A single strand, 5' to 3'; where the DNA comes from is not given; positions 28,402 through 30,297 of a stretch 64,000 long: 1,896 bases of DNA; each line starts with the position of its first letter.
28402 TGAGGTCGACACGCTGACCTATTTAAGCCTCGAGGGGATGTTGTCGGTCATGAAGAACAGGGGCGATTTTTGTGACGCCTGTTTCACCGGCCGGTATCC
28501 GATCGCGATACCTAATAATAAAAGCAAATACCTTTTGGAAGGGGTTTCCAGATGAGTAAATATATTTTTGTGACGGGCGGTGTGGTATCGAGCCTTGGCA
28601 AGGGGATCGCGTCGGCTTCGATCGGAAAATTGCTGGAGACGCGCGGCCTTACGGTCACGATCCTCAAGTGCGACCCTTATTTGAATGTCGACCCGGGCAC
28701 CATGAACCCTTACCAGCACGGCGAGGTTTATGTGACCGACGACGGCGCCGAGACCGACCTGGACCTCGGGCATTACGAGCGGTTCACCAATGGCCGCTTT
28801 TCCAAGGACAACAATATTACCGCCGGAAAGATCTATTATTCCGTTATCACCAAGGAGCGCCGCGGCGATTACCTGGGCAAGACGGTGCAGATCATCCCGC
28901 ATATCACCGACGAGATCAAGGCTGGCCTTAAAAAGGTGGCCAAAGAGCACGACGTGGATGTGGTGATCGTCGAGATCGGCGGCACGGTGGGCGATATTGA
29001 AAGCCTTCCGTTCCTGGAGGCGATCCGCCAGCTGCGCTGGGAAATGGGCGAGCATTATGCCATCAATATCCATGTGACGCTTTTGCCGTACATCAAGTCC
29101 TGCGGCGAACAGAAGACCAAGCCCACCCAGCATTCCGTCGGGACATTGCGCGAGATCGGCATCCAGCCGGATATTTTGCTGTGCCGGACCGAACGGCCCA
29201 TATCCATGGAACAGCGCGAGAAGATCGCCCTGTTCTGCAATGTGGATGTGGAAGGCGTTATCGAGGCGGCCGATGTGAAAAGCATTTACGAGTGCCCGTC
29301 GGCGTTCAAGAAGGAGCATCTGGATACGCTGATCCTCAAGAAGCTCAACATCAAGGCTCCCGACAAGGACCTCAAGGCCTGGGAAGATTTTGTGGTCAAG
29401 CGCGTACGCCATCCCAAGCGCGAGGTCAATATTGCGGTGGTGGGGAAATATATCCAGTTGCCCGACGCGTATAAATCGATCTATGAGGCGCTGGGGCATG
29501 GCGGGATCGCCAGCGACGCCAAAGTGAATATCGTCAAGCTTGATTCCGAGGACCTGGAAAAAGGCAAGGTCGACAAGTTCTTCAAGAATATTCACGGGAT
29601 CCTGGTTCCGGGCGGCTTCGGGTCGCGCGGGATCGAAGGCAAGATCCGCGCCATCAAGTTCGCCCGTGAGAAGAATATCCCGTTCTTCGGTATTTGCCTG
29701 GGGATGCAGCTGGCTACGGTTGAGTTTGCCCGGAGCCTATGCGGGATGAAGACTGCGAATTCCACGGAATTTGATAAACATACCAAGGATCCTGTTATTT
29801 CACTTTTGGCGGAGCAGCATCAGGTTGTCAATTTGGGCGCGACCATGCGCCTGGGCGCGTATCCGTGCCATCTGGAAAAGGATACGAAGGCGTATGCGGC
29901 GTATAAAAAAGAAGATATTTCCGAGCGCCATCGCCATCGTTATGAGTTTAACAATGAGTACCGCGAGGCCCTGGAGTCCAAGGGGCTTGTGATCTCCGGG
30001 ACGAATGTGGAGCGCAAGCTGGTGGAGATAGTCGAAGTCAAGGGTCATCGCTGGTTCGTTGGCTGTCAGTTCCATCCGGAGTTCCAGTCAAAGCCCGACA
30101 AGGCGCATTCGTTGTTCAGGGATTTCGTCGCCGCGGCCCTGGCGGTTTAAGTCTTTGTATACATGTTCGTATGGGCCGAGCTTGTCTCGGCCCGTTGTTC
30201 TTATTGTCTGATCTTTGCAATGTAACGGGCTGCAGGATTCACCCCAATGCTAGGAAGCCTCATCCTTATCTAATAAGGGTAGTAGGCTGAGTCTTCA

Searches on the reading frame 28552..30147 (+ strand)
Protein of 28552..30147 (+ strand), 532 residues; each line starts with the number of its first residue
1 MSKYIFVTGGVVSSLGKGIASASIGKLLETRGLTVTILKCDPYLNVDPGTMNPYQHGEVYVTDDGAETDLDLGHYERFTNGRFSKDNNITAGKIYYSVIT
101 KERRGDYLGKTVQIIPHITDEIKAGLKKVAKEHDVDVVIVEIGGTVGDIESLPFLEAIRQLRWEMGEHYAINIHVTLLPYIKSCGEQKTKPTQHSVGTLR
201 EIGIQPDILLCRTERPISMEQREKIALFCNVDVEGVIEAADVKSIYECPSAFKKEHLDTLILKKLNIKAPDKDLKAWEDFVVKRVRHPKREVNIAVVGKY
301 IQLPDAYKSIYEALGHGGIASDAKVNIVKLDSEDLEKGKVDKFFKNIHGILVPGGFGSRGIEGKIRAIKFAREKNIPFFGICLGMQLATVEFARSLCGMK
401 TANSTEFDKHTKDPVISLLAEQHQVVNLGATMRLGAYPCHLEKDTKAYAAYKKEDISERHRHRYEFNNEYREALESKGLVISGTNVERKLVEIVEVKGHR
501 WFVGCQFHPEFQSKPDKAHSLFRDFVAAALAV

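Call 14: list_cluster_members(proteins=[P0001, window:28552-30147:+, window:7513-9609:+, window:33096-34031:-])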
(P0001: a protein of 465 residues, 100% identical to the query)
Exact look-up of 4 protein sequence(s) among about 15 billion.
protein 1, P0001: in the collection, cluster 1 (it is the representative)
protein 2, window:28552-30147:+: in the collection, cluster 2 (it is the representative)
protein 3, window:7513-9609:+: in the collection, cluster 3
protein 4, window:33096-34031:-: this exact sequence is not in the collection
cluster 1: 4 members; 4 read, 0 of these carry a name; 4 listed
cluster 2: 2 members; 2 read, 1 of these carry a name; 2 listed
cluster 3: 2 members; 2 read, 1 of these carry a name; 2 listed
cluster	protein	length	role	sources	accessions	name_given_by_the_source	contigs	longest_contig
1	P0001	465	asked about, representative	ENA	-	-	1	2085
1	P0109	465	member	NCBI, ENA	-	-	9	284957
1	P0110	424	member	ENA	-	-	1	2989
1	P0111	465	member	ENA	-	-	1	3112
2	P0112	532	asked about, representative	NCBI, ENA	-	-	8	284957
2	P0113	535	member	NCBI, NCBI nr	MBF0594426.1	MAG: CTP synthase [Candidatus Omnitrophica bacterium] | CTP synthase [Candidatus Omnitrophota bacterium]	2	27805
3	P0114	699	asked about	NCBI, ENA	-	-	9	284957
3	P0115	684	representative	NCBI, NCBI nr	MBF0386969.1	MAG: glutamine synthetase III [Candidatus Omnitrophica bacterium] | glutamine synthetase III [Candidatus Omnitrophota bacterium]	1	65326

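Call 16: search_protein_families(library=pfam, proteins=[P0110], max_evalue=1)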
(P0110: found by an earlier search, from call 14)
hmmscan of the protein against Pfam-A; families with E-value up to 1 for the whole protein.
P0110 (424 aa): 2 families
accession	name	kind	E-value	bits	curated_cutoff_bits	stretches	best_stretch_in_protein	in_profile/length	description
PF04021.17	Class_IIIsignal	-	0.0073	16.7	23.7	1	4-24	2-22/27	Class III signal peptide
PF14604.12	SH3_9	-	0.025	14.8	30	0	169-182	36-49/49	Variant SH3 domain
